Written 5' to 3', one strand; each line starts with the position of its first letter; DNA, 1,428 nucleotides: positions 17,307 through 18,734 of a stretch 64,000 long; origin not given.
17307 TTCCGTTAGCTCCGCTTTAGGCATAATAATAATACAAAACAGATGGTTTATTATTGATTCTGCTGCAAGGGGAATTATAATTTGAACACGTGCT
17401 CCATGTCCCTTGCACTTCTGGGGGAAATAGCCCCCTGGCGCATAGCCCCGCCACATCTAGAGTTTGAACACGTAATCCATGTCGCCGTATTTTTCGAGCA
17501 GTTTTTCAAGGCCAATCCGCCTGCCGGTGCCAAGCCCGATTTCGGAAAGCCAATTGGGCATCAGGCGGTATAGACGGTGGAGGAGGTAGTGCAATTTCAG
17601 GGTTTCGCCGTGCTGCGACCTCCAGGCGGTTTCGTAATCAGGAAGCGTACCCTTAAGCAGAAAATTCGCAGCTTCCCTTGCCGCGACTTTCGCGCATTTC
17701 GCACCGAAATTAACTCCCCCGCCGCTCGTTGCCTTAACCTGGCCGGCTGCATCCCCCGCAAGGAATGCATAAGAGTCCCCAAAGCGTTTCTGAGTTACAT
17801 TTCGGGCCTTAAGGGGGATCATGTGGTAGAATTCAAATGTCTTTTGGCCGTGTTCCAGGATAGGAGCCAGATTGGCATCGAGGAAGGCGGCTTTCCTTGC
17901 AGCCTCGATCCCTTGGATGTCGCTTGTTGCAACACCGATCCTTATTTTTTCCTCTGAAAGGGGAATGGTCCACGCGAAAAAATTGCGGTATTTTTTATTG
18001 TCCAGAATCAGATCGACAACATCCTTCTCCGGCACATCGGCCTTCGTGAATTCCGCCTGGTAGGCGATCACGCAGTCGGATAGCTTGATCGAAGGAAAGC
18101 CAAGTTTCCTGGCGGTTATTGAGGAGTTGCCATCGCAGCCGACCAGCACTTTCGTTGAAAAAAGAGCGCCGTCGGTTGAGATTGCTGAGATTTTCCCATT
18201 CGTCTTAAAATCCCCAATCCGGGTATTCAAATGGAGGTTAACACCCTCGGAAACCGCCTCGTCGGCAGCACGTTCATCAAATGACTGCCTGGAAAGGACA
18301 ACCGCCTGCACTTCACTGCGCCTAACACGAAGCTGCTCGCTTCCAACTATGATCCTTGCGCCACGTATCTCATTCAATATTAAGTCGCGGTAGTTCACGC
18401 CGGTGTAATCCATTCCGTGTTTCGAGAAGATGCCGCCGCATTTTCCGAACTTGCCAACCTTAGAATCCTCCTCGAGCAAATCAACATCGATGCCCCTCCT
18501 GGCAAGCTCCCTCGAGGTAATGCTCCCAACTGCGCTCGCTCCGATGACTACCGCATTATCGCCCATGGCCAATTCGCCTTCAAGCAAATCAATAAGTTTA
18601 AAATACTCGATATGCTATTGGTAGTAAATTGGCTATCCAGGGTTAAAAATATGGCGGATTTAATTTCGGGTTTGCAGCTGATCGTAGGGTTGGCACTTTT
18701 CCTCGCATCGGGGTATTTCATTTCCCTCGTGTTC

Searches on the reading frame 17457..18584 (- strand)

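Call 17: search_protein_families(library=pfam, proteins=[window:17457-18584:-], max_evalue=0.01)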
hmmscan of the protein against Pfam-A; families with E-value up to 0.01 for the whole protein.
window:17457-18584:- (375 aa): 6 families
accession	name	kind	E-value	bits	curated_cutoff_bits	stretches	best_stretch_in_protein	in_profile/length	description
PF01494.25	FAD_binding_3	-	1.2e-15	58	22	1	11-299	4-312/349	FAD binding domain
PF01266.30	DAO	-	2.3e-07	31.1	27.9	1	11-57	2-50/353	FAD dependent oxidoreductase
PF07992.20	Pyr_redox_2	-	0.00011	22.1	26.1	0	100-154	183-238/291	Pyridine nucleotide-disulphide oxidoreductase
PF13450.12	NAD_binding_8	-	0.0029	18.3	21.9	1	13-44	1-32/68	NAD(P)-binding Rossmann-like domain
PF00070.33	Pyr_redox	-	0.0045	17.9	22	0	11-48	2-40/82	Pyridine nucleotide-disulphide oxidoreductase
PF03486.20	HI0933_like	-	0.0067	16.3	50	0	11-45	3-37/244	HI0933-like protein Rossmann domain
